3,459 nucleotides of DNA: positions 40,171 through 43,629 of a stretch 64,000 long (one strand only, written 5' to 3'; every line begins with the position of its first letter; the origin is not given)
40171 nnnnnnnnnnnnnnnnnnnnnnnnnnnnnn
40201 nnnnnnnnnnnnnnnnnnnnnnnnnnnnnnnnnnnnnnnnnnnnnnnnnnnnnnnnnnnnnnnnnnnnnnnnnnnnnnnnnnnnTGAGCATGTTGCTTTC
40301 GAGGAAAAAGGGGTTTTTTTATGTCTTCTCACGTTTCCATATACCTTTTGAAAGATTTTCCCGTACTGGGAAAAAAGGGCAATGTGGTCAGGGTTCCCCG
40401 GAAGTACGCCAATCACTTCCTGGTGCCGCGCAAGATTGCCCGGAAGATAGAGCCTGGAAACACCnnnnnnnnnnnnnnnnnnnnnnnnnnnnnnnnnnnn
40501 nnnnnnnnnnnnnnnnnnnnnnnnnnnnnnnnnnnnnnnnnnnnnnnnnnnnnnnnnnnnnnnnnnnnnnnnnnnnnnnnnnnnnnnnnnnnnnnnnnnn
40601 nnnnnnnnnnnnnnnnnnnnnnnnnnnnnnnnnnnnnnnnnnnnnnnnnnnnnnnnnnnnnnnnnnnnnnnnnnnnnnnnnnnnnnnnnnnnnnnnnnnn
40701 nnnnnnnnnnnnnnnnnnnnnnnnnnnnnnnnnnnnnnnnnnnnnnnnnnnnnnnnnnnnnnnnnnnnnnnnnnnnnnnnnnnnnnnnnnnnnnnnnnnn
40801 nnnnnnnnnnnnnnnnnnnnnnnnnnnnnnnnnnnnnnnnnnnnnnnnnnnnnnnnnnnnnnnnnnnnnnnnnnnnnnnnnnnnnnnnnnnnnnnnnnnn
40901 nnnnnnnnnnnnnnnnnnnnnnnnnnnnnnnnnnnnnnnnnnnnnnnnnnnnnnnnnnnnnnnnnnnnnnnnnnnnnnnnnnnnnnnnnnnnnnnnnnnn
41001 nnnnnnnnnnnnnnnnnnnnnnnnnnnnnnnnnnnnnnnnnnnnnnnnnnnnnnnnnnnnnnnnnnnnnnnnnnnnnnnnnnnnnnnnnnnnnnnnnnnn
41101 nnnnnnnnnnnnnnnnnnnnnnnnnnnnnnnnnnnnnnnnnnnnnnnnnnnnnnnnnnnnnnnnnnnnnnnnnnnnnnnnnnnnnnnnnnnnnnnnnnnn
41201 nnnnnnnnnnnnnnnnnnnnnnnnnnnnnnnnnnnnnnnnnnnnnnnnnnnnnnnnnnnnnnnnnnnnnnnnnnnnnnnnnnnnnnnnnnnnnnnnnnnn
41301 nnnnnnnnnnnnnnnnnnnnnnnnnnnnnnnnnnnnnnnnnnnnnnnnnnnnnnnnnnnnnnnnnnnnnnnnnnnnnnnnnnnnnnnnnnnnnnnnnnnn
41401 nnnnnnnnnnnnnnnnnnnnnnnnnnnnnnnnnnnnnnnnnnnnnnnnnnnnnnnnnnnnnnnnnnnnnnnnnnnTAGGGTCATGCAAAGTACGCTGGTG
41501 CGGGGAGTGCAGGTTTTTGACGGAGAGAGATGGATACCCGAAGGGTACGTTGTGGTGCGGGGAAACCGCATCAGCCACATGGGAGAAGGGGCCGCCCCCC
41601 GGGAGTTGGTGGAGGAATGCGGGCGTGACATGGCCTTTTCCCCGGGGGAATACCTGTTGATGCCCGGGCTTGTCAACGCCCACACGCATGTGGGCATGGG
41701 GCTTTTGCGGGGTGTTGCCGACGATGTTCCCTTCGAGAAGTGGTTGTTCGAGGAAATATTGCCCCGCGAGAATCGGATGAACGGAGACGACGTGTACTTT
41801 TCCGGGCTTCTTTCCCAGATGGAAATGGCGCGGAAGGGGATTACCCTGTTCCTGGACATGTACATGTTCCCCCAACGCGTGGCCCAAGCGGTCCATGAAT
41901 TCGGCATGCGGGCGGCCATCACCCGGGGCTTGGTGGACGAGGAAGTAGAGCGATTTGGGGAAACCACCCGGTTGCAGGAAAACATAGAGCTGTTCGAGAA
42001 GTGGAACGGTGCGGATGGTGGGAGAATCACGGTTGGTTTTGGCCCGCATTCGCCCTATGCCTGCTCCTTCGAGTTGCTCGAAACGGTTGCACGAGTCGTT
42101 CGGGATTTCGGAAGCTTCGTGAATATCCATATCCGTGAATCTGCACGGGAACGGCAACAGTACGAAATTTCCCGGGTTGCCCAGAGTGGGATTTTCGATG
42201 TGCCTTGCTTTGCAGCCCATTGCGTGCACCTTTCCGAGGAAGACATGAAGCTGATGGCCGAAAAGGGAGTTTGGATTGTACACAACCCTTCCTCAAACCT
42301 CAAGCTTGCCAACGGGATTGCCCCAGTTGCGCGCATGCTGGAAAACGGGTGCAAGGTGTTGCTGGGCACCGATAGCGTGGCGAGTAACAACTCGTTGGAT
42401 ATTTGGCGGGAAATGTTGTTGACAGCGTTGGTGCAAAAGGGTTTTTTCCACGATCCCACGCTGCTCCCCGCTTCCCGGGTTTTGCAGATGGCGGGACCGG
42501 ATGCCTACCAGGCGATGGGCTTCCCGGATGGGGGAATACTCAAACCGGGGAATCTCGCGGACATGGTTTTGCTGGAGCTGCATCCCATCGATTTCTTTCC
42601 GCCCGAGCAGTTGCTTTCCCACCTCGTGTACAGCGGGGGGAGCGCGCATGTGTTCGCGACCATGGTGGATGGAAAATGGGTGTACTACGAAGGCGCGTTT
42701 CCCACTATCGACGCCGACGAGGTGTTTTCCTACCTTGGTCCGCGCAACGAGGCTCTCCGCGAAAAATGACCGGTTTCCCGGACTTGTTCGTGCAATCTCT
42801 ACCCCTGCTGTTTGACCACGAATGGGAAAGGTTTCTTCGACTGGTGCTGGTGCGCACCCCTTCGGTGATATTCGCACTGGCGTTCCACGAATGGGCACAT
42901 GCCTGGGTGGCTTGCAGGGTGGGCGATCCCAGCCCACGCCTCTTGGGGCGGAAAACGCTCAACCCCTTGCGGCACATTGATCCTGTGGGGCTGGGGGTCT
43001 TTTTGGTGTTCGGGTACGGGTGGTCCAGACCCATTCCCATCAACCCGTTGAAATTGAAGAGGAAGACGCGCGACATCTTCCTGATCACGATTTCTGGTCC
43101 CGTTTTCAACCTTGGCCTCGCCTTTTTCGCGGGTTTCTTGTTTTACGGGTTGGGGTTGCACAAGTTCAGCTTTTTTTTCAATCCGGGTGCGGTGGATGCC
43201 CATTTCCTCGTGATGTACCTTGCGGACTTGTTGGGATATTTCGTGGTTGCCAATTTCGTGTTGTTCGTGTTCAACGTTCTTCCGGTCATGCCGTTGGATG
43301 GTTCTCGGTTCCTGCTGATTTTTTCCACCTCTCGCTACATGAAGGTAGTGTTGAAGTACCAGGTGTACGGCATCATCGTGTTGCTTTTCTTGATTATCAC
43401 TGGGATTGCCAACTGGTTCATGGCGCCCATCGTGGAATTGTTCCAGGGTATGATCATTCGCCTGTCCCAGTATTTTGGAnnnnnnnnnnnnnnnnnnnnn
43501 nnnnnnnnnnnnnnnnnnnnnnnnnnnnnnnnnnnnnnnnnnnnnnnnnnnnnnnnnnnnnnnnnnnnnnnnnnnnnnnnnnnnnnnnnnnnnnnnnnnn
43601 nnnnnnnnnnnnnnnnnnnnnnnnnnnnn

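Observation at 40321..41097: Ribosomal protein L9 N-domain fused to an NYN/PIN-like nuclease domain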

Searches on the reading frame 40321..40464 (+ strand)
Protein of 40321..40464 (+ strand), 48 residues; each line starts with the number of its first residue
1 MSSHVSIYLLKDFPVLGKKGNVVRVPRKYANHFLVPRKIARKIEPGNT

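Call 29: find_homologous_proteins(query=A4, max_evalue=0.001)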
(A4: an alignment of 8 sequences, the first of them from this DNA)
Query A4 (8 sequences): 4 candidates shared short words with the query, none scored E <= 0.001.

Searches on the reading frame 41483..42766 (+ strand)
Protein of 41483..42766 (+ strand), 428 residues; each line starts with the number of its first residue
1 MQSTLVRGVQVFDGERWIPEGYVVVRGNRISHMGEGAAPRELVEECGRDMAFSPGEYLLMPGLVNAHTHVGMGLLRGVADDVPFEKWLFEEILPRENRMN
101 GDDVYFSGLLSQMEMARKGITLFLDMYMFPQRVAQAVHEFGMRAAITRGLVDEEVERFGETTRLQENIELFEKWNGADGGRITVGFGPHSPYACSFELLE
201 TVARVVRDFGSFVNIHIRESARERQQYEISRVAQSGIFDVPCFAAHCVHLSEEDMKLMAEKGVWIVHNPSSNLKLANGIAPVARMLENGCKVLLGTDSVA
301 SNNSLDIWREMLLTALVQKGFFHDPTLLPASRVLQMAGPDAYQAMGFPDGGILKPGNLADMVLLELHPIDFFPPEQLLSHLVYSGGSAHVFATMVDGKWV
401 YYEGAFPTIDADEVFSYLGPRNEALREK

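Call 14: search_protein_families(library=pfam, proteins=[window:41483-42766:+], max_evalue=0.001)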
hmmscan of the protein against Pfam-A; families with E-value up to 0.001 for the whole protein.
window:41483-42766:+ (428 aa): 2 families
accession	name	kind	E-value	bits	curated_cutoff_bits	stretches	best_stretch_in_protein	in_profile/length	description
PF01979.26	Amidohydro_1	-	8.9e-59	199.9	25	1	59-400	2-345/345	Amidohydrolase family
PF07969.17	Amidohydro_3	-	1.7e-15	57.9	29.7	1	188-401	241-472/472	Amidohydrolase family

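Call 30: find_related_loci(query=window:41483-42766:+, collection=genome_contigs, flank=10000)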
Query window:41483-42766:+ (428 aa) in genome_contigs; peptide patterns used: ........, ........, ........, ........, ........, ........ (x = any residue, [..] = any of these).
87 stretches matched a pattern; 14 encode a relative of the query (tblastn E <= 1e-3); 14 distinct loci.
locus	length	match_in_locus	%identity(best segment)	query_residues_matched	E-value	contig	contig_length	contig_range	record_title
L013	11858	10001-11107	37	57-406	2e-76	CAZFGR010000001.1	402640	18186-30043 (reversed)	MAG TPA_asm: uncultured Nitrososphaerota archaeon isolate binchicken_co184_323 genome assembly, contig: NODE_1_length_40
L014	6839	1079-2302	33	25-419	9e-59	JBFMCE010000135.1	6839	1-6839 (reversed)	MAG: Bdellovibrionota bacterium isolate MAG185 MAG185_135, whole genome shotgun sequence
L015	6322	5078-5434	33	281-402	4e-7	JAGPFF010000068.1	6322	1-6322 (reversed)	MAG: Anaerolineaceae bacterium isolate Gw_SlDig_bin_154 Gw_SlDig_26861_length_6322_cov_5.437450, whole genome shotgun se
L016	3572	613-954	30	281-401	4e-6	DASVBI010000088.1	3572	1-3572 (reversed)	MAG TPA_asm: Terriglobales bacterium isolate SMAG_U1975 k141_200366, whole genome shotgun sequence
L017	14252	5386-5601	33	321-401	1e-5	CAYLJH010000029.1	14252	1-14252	MAG TPA_asm: uncultured Candidatus Bathyarchaeia archaeon isolate binchicken_co132_159 genome assembly, contig: NODE_171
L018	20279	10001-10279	34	311-404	3e-5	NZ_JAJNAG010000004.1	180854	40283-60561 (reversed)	Limnobaculum eriocheiris strain LJY008 NODE_4_length_180854_cov_40.974182, whole genome shotgun sequence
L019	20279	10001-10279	34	311-404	3e-5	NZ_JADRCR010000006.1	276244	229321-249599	Limnobaculum allomyrinae strain BWR-B9 contig6, whole genome shotgun sequence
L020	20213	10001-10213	38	337-404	6e-5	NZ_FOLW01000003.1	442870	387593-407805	Pragia fontium DSM 5563 = ATCC 49100 strain DSM 5563, whole genome shotgun sequence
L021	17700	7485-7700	33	321-401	6e-5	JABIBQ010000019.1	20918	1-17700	MAG: Candidatus Bathyarchaeota archaeon isolate SI048_bin30 k141_163855, whole genome shotgun sequence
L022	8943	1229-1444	33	321-401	3e-5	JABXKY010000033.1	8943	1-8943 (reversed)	MAG: Candidatus Bathyarchaeota archaeon isolate 40935_Bin_7_Spades NODE_247_length_8943_cov_0.220245, whole genome shotg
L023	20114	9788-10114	30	286-401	1e-4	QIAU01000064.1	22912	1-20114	MAG: Acidobacteria bacterium isolate gp1 AA121 14_0903_12_30cm_scaffold_1648_curated, whole genome shotgun sequence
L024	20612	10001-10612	24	202-401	2e-4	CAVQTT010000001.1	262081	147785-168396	MAG: uncultured Chloroflexia bacterium isolate MFD09964.bin.2.132 genome assembly, contig: contig_12783, whole genome sh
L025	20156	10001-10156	38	341-401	2e-4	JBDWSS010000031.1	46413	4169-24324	MAG: Flavobacteriaceae bacterium isolate LC.104.M.D5_486_116 LC_104_M_D5_486_116_000000000031, whole genome shotgun sequ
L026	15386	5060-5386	32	286-401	3e-4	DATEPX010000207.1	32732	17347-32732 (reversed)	MAG TPA_asm: Terriglobales bacterium isolate SMAG_U9032 k141_954363, whole genome shotgun sequence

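Call 38: find_homologous_proteins(query=window:41483-42766:+, max_evalue=1e-60)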
Query window:41483-42766:+ (428 aa): 2585 proteins with E <= 1e-60 among 8000 candidates; the best 120 are listed.
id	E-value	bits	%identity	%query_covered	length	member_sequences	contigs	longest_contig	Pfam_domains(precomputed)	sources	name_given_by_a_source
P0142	2.2e-134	467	49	100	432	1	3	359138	PF07969.18,PF01979.27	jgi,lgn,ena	-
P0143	2.1e-128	447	48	97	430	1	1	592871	PF07969.18,PF01979.27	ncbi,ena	-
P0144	4.5e-128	446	49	96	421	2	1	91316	PF07969.18,PF01979.27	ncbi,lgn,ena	-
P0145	6.3e-127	442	48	96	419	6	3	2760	PF07969.18,PF01979.27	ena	-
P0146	1.6e-126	441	48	97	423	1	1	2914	PF07969.18,PF01979.27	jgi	-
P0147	9.0e-118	412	47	96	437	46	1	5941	PF07969.18,PF01979.27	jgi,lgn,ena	-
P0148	1.8e-115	404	45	96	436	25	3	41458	PF07969.18,PF01979.27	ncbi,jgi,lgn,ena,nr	ncbi:MAG: amidohydrolase [Thermotogota bacterium]|nr:amidohydrolase [Thermotogota bacterium] HPY4772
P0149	1.0e-114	402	46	96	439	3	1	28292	PF07969.18,PF01979.27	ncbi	-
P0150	5.4e-114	399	43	97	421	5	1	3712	PF07969.18,PF01979.27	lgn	-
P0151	6.0e-113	396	45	96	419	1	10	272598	PF07969.18,PF01979.27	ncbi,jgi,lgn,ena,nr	ncbi:MAG TPA: amidohydrolase [Thermotogota bacterium]|nr:amidohydrolase [Thermotogota bacterium]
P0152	1.3e-111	392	44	96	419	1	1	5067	PF07969.18,PF01979.27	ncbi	ncbi:MAG: amidohydrolase [Bacteroidota bacterium]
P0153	1.4e-111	391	43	95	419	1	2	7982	PF07969.18,PF01979.27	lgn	-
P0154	2.7e-111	391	44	96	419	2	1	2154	PF07969.18,PF01979.27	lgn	-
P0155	4.2e-111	390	44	96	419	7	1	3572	PF07969.18,PF01979.27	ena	-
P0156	6.0e-111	389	42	97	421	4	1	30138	PF07969.18,PF01979.27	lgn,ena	-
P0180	2.2e-97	345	46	84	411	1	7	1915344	PF07969.18,PF01979.27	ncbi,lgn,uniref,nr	ncbi:amidohydrolase [Thermosipho melanesiensis]|uniref:Amidohydrolase n=2 Tax=Thermosipho melanesien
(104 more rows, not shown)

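Call 39: find_encoding_contigs(protein=P0143, flank=10000, max_places=1)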
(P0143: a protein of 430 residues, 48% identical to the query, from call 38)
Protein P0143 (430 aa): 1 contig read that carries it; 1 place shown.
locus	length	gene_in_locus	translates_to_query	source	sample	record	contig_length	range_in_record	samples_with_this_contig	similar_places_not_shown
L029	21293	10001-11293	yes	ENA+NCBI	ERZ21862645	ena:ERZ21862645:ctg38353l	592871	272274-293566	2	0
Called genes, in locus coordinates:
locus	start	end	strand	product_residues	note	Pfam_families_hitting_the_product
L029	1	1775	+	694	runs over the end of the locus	PF01074:Glyco_hydro_38N (weak), PF03065:Glyco_hydro_57, PF09094:AmyA-A_glucT_m, PF09095:AmyA-gluTrfs_C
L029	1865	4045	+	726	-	PF01138:RNase_PH, PF03725:RNase_PH_C, PF03726:PNPase (weak), PF01138:RNase_PH, PF00013:KH_1, PF00575:S1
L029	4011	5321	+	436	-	PF00675:Peptidase_M16, PF05193:Peptidase_M16_C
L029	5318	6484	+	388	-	PF13487:HD_5, PF01966:HD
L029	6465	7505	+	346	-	PF13487:HD_5, PF01966:HD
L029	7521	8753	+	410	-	PF01663:Phosphodiest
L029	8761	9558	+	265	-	PF01281:Ribosomal_L9_N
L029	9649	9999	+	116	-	-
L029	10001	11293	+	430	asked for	PF01979:Amidohydro_1, PF07969:Amidohydro_3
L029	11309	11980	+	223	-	PF02163:Peptidase_M50 (weak)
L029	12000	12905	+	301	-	PF13487:HD_5, PF01966:HD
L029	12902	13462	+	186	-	PF04309:G3P_antiterm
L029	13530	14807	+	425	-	-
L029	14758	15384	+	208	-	PF01966:HD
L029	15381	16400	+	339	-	PF21016:RlmN_N, PF04055:Radical_SAM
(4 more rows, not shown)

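Call 40: find_encoding_contigs(protein=P0151, flank=10000, max_places=1)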
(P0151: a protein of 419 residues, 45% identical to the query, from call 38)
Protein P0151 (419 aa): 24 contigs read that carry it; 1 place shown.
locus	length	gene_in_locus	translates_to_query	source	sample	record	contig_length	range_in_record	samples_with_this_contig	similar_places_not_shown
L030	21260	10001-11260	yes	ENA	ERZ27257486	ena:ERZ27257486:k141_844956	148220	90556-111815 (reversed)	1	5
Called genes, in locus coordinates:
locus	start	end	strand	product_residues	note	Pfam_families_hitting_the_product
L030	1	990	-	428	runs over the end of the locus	PF03313:SDH_alpha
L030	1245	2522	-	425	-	PF02403:Seryl_tRNA_N, PF00587:tRNA-synt_2b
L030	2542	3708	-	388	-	-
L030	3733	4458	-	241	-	PF00072:Response_reg, PF01627:Hpt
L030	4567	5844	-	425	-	-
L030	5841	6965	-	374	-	PF07690:MFS_1, PF12832:MFS_1_like, PF07690:MFS_1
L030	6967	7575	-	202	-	PF00702:Hydrolase, PF13419:HAD_2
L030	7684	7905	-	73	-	-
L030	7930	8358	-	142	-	PF00254:FKBP_C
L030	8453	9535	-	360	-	PF02608:Bmp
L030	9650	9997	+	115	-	PF05400:FliT (weak)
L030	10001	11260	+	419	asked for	PF01979:Amidohydro_1, PF07969:Amidohydro_3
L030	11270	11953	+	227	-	PF02163:Peptidase_M50 (weak)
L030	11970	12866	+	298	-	PF13487:HD_5, PF01966:HD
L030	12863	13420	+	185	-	PF04309:G3P_antiterm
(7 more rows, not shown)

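Call 41: find_encoding_contigs(protein=P0180, flank=10000, max_places=1)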
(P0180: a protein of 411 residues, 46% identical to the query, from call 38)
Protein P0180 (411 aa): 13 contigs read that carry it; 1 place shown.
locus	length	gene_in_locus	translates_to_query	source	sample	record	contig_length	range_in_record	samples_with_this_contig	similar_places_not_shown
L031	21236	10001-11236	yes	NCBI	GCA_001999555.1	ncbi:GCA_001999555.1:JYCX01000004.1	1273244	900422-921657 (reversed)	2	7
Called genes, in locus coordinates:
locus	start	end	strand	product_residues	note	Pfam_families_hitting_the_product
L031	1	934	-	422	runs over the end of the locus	PF00939:Na_sulph_symp, PF02040:ArsB, PF03600:CitMHS, PF00939:Na_sulph_symp (weak)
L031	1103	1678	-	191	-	PF02508:Rnf-Nqr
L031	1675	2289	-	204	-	PF02508:Rnf-Nqr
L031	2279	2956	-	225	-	PF04205:FMN_bind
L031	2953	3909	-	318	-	PF03116:NQR2_RnfD_RnfE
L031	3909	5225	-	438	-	PF13375:RnfC_N, PF01512:Complex1_51K, PF13484:Fer4_16 (faint), PF10531:SLBB, PF13187:Fer4_9, PF13237:Fer4_10, PF12838:Fer4_7, PF13183:Fer4_8 (weak), +4 more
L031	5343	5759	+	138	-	PF00990:GGDEF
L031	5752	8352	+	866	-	PF00133:tRNA-synt_1, PF01406:tRNA-synt_1e (faint), PF09334:tRNA-synt_1g, PF13603:tRNA-synt_1_2 (faint), PF09334:tRNA-synt_1g, PF08264:Anticodon_1, PF10458:Val_tRNA-synt_C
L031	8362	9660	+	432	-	PF08245:Mur_ligase_M (weak), PF02875:Mur_ligase_C, PF27239:FOL3_C (weak)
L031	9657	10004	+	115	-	PF02410:RsfS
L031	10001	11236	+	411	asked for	PF01979:Amidohydro_1, PF07969:Amidohydro_3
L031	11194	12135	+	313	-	PF04055:Radical_SAM, PF16199:Radical_SAM_C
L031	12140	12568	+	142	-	PF01904:DUF72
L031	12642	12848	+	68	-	PF01904:DUF72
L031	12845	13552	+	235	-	PF27120:YybI_C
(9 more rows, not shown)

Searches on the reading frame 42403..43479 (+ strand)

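Call 14: search_protein_families(library=pfam, proteins=[window:42403-43479:+], max_evalue=0.001)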
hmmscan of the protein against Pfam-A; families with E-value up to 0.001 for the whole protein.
window:42403-43479:+ (359 aa): 1 family
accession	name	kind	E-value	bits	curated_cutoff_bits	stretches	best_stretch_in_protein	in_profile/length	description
PF02163.28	Peptidase_M50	-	2.7e-09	37.1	27.2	1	156-329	7-216/221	Peptidase family M50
